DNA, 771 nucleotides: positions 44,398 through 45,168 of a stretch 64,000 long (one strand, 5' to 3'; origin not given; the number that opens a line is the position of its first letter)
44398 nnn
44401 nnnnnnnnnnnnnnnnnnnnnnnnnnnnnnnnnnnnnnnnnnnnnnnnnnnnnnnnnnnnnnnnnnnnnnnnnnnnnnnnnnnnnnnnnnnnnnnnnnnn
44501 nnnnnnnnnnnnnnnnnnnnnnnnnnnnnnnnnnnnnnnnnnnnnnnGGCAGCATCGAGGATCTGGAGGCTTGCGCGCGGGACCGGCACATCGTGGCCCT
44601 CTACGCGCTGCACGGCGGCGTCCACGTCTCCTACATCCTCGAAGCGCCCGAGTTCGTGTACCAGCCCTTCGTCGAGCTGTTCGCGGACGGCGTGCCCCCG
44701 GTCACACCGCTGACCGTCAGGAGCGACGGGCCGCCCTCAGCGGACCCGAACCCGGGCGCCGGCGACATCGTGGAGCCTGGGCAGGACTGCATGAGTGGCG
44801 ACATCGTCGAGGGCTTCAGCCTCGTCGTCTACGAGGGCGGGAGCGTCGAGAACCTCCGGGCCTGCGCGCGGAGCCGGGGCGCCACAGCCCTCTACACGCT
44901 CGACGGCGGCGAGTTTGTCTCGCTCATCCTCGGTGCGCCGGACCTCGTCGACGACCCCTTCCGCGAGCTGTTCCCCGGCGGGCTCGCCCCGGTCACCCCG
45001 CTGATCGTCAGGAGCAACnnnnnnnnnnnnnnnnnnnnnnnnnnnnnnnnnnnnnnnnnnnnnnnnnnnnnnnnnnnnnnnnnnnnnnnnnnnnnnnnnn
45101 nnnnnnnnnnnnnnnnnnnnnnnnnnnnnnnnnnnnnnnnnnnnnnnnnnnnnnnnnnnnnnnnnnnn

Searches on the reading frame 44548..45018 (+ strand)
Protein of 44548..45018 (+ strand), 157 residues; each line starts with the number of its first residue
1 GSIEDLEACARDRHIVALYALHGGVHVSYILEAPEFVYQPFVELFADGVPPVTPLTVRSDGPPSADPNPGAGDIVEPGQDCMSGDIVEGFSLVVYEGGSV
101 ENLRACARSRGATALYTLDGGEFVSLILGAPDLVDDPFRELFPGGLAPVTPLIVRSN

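Call 9: find_homologous_proteins(query=window:44548-45018:+, max_evalue=0.001)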
Query window:44548-45018:+ (157 aa): 180 proteins with E <= 0.001 among 294 candidates; the best 120 are listed.
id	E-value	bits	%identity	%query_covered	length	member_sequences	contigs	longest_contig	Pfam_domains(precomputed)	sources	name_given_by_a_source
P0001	6.5e-85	301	89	100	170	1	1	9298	-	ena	-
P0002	1.4e-79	283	58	100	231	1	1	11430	-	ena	-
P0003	2.7e-75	269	54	100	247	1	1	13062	-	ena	-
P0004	4.1e-75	269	64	100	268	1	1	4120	-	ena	-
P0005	9.8e-73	261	63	100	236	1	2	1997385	-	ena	-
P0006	1.2e-72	261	58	100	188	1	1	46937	-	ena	-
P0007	6.5e-71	255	98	77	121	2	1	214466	-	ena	-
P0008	1.6e-68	247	60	100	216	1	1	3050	-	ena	-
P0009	1.6e-68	247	57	100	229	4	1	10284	-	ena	-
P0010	3.2e-68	246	63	99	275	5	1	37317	-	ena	-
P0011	4.9e-68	246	60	100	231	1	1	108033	-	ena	-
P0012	1.3e-66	241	58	100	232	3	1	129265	-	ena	-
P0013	2.8e-66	240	64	100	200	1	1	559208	-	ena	-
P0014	5.2e-66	239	59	100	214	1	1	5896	-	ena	-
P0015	3.8e-64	233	65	100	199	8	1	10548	-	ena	-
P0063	1.1e-50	189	63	99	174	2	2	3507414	-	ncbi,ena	-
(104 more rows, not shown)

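Call 14: find_encoding_contigs(protein=P0063, flank=10000, max_places=3)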
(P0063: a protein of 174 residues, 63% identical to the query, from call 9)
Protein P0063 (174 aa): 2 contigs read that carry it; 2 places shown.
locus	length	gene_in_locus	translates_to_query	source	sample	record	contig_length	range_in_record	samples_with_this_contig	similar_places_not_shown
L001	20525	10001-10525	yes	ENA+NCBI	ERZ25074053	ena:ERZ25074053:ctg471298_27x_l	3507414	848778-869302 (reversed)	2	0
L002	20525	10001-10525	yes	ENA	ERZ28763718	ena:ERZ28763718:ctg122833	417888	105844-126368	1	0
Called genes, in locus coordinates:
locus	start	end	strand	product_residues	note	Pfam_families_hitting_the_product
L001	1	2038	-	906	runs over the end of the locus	PF13855:LRR_8, PF00560:LRR_1 (faint), PF12799:LRR_4 (faint), PF18998:Flg_new_2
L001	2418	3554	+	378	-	PF00239:Resolvase, PF07508:Recombinase, PF13408:Zn_ribbon_recom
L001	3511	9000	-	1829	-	-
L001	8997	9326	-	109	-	-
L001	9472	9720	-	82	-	-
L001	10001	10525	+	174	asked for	-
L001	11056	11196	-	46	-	PF00486:Trans_reg_C (weak)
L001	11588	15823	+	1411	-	PF00041:fn3, PF12733:Cadherin-like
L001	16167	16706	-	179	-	PF01609:DDE_Tnp_1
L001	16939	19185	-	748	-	PF02369:Big_1 (faint), PF10670:DUF4198 (faint), PF13620:CarboxypepD_reg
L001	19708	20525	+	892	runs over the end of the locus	PF00330:Aconitase, PF00694:Aconitase_C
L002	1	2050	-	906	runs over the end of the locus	PF13855:LRR_8, PF00560:LRR_1 (faint), PF12799:LRR_4 (faint), PF18998:Flg_new_2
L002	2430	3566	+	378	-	PF00239:Resolvase, PF07508:Recombinase, PF13408:Zn_ribbon_recom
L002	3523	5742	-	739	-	PF25833:Fn3_SaeA_3rd (faint), PF25788:Ig_Rha78A_N (faint), PF00041:fn3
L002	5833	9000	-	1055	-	PF13306:LRR_5 (weak), PF13855:LRR_8, PF13855:LRR_8, PF13306:LRR_5, PF13855:LRR_8, PF12799:LRR_4 (weak), PF13855:LRR_8, PF12733:Cadherin-like, +3 more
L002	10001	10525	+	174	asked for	-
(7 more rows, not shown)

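Call 42: find_encoding_contigs(protein=P0007, flank=10000, max_places=3)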
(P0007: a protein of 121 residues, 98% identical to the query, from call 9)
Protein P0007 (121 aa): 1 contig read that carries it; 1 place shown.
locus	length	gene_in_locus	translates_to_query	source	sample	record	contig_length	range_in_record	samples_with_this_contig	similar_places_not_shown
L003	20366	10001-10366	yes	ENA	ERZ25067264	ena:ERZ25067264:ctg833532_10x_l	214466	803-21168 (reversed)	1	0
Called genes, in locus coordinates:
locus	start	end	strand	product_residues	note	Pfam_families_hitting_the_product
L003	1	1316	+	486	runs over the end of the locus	PF01145:Band_7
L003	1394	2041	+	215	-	-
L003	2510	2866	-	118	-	-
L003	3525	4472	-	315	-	PF05598:DUF772, PF01609:DDE_Tnp_1, PF13612:DDE_Tnp_1_3 (weak)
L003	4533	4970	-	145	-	-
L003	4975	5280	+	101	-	-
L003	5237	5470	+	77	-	-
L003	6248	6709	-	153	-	-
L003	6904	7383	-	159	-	-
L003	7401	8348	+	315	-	PF01548:DEDD_Tnp_IS110, PF02371:Transposase_20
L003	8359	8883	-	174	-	-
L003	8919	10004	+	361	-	PF22729:NCH3 (faint), PF12733:Cadherin-like (weak)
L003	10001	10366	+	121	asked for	-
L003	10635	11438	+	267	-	PF00378:ECH_1, PF16113:ECH_2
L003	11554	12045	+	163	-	-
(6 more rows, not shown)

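Call 43: find_encoding_contigs(protein=P0001, flank=10000, max_places=3)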
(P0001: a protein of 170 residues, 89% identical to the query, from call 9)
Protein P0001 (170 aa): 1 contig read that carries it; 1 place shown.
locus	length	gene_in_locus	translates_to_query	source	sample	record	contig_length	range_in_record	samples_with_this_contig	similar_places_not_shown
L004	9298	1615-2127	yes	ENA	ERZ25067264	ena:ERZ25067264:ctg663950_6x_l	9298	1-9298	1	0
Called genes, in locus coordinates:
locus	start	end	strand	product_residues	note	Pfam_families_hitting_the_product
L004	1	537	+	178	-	?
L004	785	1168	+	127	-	PF22729:NCH3 (faint)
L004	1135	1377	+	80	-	-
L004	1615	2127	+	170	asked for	-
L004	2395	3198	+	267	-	PF00378:ECH_1, PF16113:ECH_2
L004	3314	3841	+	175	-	-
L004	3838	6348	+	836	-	PF02515:CoA_transf_3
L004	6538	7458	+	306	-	PF16955:OFeT_1 (faint)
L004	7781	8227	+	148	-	-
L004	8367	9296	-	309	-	?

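Call 65: predict_structure(alignment_id=A3)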
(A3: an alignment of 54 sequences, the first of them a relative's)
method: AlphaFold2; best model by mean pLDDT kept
length: 188 residues; sequences in the alignment: 54
mean_pLDDT: 88.3   pTM: 0.76
mean pLDDT of the five models: 88.3, 88.2, 86.5, 85.9, 85.1
residues with pLDDT >= 90: 133; 70-90: 31; 50-70: 18; < 50: 6
segments of 3 or more residues with pLDDT < 50: 5-8
pLDDT, mean of each block of 10 residues (from residue 1): 48 79 93 95 95 91 96 97 93 81 63 91 93 96 93 96 97 92 90
secondary structure, 60 per line:
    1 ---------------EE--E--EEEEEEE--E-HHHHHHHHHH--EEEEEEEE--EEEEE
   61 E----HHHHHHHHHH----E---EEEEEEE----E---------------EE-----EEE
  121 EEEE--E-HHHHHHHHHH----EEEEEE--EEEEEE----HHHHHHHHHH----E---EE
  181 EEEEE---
elements in order: E23-29 H34-43 E46-53 E56-61 H66-75 E84-90 E118-124 H129-138 E143-148 E151-156 H161-170 E179-185

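Call 80: search_dna_similar(query=P0006, collection=plasmids, mode=protein, max_evalue=0.001, max_rows=10)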
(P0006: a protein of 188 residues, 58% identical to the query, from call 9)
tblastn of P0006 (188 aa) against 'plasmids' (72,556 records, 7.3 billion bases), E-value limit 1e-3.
No match.

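Call 81: search_dna_similar(query=P0006, collection=phages, mode=protein, max_evalue=0.001, max_rows=10)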
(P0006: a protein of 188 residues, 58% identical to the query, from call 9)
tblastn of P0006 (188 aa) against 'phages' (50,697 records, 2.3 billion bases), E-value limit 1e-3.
No match.

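Call 93: search_protein_families(library=ncbifam, max_evalue=0.01, proteins=[P0006])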
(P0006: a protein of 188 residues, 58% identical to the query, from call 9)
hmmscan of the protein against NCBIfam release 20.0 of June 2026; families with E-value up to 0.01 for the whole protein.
P0006 (188 aa): 0 families
